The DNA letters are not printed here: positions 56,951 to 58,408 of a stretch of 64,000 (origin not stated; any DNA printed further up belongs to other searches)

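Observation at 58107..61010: Amidohydrolase_2 + DUF35 + SCP-x-type thiolase triad, present twice in the window (one copy decayed)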

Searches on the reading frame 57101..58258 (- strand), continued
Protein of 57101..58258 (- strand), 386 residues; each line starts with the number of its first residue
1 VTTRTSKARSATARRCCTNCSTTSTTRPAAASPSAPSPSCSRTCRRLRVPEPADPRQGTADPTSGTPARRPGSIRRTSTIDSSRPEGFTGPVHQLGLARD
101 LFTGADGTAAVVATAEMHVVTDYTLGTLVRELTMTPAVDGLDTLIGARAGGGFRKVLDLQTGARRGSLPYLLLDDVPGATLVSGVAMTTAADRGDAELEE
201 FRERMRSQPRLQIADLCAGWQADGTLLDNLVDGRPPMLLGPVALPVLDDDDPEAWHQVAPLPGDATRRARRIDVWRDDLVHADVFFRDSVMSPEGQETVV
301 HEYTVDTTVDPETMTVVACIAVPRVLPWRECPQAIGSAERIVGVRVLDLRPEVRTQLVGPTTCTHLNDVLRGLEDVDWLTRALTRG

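Call 75: find_encoding_contigs(protein=P0258, flank=7000, max_places=1)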
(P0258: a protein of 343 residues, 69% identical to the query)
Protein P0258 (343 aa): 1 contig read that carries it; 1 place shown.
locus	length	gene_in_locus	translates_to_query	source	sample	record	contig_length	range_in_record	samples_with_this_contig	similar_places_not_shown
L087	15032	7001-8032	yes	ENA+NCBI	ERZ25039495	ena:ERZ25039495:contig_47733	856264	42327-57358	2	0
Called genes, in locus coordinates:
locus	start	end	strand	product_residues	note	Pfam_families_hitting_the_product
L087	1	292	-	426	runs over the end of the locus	PF02771:Acyl-CoA_dh_N, PF02770:Acyl-CoA_dh_M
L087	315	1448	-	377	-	PF02771:Acyl-CoA_dh_N, PF02770:Acyl-CoA_dh_M (faint), PF00441:Acyl-CoA_dh_1, PF08028:Acyl-CoA_dh_2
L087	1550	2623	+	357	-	PF01636:APH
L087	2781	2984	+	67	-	-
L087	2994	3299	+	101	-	-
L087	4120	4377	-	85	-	PF00296:Bac_luciferase (faint)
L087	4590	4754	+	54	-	-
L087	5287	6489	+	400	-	PF22691:Thiolase_C_1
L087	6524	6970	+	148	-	PF12172:zf-ChsH2, PF01796:OB_ChsH2_C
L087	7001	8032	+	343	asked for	PF11136:DUF2889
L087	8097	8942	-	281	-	PF00296:Bac_luciferase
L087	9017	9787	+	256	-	PF00106:adh_short, PF08659:KR (weak), PF13561:adh_short_C2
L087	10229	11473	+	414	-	PF00501:AMP-binding, PF13193:AMP-binding_C (weak)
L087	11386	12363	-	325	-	PF08240:ADH_N, PF00107:ADH_zinc_N, PF13602:ADH_zinc_N_2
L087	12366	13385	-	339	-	PF01636:APH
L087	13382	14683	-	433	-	PF02771:Acyl-CoA_dh_N, PF02770:Acyl-CoA_dh_M, PF00441:Acyl-CoA_dh_1, PF08028:Acyl-CoA_dh_2 (weak)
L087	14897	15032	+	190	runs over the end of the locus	PF00440:TetR_N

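Call 76: find_encoding_contigs(protein=P0336, flank=7000, max_places=1)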
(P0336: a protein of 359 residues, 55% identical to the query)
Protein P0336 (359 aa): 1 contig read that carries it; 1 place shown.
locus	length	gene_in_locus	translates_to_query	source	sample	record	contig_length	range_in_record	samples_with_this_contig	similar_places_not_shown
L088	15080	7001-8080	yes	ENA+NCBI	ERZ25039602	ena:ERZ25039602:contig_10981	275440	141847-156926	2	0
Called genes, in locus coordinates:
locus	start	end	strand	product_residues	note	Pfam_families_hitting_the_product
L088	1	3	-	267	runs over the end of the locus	PF12146:Hydrolase_4 (faint)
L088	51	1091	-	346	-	PF03492:Methyltransf_7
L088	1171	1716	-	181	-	PF00378:ECH_1, PF16113:ECH_2 (weak)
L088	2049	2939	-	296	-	PF02668:TauD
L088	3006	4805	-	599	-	-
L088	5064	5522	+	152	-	-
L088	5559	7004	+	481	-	PF04909:Amidohydro_2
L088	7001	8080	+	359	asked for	PF11136:DUF2889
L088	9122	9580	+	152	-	PF13577:SnoaL_4 (faint), PF12680:SnoaL_2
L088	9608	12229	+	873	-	PF13522:GATase_6, PF13537:GATase_7, PF00733:Asn_synthase, PF01996:F420_ligase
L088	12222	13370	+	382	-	PF01168:Ala_racemase_N, PF00842:Ala_racemase_C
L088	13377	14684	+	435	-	PF03200:Glyco_hydro_63 (faint), PF22422:MGH1-like_GH, PF01204:Trehalase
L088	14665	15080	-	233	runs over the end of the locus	PF09335:VTT_dom (weak)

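Call 77: find_encoding_contigs(protein=P0356, flank=7000, max_places=1)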
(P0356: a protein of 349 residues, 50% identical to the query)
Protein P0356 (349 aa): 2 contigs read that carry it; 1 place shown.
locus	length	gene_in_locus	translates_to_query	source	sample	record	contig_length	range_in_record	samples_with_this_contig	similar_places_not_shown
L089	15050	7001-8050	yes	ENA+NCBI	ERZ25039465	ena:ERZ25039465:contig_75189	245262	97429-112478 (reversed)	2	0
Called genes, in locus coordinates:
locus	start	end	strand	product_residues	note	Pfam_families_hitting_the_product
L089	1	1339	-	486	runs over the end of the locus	PF00884:Sulfatase, PF01663:Phosphodiest (faint)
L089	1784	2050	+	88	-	-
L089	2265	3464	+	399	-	-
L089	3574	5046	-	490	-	PF00171:Aldedh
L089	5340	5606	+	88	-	-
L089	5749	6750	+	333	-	PF00248:Aldo_ket_red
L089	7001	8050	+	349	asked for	PF11136:DUF2889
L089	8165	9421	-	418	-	PF04909:Amidohydro_2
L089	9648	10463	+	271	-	-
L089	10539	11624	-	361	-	-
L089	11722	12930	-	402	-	PF13191:AAA_16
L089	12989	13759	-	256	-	PF12773:DZR, PF13248:Zn_ribbon_3 (faint), PF24463:DUF7577 (weak), PF13240:Zn_Ribbon_1 (weak), PF00211:Guanylate_cyc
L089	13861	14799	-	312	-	PF00587:tRNA-synt_2b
